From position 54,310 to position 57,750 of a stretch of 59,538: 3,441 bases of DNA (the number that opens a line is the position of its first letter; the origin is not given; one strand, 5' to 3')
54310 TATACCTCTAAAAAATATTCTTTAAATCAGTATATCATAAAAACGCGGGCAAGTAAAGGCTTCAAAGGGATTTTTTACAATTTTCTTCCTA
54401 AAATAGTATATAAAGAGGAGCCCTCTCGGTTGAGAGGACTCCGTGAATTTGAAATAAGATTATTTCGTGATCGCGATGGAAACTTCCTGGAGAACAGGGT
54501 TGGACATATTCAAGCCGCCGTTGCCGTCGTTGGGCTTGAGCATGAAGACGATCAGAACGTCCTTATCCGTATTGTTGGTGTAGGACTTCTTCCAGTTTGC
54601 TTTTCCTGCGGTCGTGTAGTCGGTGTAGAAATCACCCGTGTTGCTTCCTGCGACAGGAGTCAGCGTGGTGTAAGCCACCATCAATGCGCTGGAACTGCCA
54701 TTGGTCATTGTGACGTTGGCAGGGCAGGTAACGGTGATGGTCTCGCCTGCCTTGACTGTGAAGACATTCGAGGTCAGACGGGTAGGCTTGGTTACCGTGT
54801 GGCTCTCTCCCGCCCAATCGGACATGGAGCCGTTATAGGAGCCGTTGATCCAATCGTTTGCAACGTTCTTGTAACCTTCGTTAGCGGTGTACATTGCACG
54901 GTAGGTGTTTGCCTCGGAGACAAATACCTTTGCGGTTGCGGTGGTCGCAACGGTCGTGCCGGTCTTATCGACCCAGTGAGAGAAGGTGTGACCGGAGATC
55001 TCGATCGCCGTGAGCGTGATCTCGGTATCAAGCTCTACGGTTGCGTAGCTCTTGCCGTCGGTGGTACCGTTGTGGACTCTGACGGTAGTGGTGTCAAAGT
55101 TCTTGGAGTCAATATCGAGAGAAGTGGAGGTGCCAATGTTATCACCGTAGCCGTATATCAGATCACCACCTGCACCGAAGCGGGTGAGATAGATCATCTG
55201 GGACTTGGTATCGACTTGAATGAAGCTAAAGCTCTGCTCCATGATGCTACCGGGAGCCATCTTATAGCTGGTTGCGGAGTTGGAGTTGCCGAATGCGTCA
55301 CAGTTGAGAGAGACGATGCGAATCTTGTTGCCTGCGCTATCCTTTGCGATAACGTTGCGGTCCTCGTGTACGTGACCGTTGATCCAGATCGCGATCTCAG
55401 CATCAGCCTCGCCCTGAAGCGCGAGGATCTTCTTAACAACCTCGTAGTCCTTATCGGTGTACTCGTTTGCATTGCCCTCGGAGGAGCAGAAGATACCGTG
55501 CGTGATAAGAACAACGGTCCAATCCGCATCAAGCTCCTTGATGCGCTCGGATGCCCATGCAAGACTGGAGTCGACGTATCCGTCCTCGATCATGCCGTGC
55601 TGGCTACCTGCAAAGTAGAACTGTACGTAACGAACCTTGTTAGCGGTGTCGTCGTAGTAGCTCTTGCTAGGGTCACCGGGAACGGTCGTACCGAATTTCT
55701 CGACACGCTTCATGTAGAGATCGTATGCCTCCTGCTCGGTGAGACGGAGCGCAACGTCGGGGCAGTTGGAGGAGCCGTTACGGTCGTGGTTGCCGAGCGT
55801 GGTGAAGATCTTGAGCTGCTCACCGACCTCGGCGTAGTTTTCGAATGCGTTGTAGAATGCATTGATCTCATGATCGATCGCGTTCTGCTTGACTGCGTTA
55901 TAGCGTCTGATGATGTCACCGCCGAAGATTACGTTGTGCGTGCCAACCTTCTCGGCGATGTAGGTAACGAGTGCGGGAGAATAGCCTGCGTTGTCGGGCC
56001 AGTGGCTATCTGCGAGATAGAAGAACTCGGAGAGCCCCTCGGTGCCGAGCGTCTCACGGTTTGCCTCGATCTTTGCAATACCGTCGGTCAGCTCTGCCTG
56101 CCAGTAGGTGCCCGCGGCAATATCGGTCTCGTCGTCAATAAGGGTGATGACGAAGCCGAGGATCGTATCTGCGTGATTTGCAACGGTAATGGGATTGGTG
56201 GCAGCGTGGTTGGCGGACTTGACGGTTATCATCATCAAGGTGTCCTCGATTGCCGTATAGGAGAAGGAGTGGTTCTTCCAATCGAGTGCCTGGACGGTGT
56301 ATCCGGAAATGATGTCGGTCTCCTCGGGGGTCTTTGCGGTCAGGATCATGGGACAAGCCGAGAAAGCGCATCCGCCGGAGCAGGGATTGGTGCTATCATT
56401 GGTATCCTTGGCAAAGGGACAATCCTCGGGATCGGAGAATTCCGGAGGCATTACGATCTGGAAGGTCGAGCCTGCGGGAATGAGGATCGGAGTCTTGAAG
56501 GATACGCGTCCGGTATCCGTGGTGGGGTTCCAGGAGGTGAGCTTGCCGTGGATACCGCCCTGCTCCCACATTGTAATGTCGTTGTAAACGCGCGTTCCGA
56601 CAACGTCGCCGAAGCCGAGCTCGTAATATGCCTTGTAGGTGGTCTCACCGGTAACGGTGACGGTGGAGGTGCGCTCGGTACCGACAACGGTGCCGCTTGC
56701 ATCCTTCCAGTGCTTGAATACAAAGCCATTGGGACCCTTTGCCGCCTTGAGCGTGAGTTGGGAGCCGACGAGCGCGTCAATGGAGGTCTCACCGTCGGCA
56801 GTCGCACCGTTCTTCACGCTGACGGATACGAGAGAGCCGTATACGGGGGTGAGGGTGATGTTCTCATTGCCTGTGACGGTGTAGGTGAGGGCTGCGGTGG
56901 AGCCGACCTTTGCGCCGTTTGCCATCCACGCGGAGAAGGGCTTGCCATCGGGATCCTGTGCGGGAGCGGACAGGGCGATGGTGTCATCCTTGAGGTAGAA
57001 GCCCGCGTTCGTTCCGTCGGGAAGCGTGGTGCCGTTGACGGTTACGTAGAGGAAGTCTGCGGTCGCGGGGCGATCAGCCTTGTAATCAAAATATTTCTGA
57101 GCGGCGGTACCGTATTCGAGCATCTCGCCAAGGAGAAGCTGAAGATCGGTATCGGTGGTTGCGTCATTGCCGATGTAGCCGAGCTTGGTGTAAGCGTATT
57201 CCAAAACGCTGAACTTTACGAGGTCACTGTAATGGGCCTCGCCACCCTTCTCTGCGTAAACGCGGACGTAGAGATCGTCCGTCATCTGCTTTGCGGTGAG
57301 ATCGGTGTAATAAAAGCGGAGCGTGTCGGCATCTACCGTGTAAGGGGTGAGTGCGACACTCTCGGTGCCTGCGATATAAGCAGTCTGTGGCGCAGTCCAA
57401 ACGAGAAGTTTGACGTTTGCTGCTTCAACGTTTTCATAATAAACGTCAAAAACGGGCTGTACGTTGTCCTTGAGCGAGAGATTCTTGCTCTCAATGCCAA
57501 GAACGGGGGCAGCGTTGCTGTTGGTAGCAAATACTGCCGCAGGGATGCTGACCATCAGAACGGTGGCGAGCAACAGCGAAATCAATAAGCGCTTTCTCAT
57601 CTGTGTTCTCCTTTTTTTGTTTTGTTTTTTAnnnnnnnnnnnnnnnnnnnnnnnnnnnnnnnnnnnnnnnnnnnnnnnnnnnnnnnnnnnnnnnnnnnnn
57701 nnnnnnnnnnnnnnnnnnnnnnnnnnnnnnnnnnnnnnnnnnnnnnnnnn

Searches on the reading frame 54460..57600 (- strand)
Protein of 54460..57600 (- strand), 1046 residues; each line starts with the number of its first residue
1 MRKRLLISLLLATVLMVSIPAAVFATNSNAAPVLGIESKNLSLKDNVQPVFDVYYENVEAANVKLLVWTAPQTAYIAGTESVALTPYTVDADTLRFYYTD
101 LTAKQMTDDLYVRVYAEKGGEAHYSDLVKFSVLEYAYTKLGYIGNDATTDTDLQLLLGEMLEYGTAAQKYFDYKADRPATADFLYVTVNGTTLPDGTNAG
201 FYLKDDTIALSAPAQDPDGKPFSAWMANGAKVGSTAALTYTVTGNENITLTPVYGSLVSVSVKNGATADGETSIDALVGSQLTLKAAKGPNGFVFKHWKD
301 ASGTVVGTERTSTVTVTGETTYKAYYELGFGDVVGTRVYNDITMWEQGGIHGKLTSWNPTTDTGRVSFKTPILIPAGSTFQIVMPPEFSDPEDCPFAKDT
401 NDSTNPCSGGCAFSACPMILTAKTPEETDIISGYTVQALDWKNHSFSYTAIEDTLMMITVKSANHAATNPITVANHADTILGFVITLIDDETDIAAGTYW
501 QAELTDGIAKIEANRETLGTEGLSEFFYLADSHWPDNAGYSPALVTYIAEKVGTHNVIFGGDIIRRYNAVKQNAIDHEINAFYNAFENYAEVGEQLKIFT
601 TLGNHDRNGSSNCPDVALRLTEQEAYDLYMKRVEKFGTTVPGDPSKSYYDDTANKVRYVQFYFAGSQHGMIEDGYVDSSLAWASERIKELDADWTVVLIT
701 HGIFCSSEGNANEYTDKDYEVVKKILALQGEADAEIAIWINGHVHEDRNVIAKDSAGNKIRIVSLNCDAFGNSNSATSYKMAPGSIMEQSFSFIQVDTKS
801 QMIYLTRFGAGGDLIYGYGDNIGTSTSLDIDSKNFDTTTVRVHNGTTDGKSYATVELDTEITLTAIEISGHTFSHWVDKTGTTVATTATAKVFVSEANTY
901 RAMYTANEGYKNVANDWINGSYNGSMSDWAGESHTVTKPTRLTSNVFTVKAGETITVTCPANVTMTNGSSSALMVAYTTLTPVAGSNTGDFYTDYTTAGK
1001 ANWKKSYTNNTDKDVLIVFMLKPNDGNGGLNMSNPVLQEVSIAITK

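Call 13: search_protein_families(library=pfam, proteins=[window:54460-57600:-], max_evalue=0.001)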
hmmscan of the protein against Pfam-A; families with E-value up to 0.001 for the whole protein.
window:54460-57600:- (1046 aa): 2 families
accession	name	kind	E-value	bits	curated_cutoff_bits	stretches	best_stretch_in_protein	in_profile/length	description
PF00149.33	Metallophos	-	4.2e-07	31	21.5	1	529-746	6-190/191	Calcineurin-like phosphoesterase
PF18998.6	Flg_new_2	-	3.3e-06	27.4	23.6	1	838-907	4-72/73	Divergent InlB B-repeat domain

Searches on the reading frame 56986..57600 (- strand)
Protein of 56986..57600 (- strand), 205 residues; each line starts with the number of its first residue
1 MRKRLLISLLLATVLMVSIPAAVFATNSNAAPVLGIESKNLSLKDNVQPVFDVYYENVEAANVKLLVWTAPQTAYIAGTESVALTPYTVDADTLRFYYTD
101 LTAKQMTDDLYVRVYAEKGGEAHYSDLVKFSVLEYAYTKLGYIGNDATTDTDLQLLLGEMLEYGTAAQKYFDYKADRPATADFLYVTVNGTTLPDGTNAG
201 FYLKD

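Call 95: predict_structure(protein=window:56986-57600:-)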
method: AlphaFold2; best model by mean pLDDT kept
length: 205 residues; sequences in the alignment: 1
mean_pLDDT: 52.3   pTM: 0.43
mean pLDDT of the five models: 52.3, 50.0, 47.1, 47.0, 44.9
residues with pLDDT >= 90: 0; 70-90: 31; 50-70: 72; < 50: 102
segments of 3 or more residues with pLDDT < 50: 20-31, 41-47, 72-81, 135-205
pLDDT, mean of each block of 10 residues (from residue 1): 67 57 42 59 45 71 67 43 63 67 56 72 70 50 39 43 40 35 35 35 33
secondary structure, 60 per line:
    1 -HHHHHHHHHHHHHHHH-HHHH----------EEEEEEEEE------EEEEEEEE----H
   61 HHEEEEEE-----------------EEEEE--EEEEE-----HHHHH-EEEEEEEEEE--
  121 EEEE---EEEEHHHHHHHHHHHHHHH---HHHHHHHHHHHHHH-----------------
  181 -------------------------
elements in order: H2-17 H19-22 E33-41 E48-55 E63-68 E86-90 E93-97 H103-107 E109-118 E121-124 E128-131 H132-146 H150-163
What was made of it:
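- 57085..57297 (-): Partner module inside G3 (residues 102-172: ........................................). This is the domain that ends the large proteins encoded just upstream of family peptides in other genomes. A low-confidence AF2 model shows beta strands followed by helices (call 95).
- Tried and rejected: The single-sequence AF2 model of G3 residues 1-205 had pLDDT 52, too poor for a fold search (call 95).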
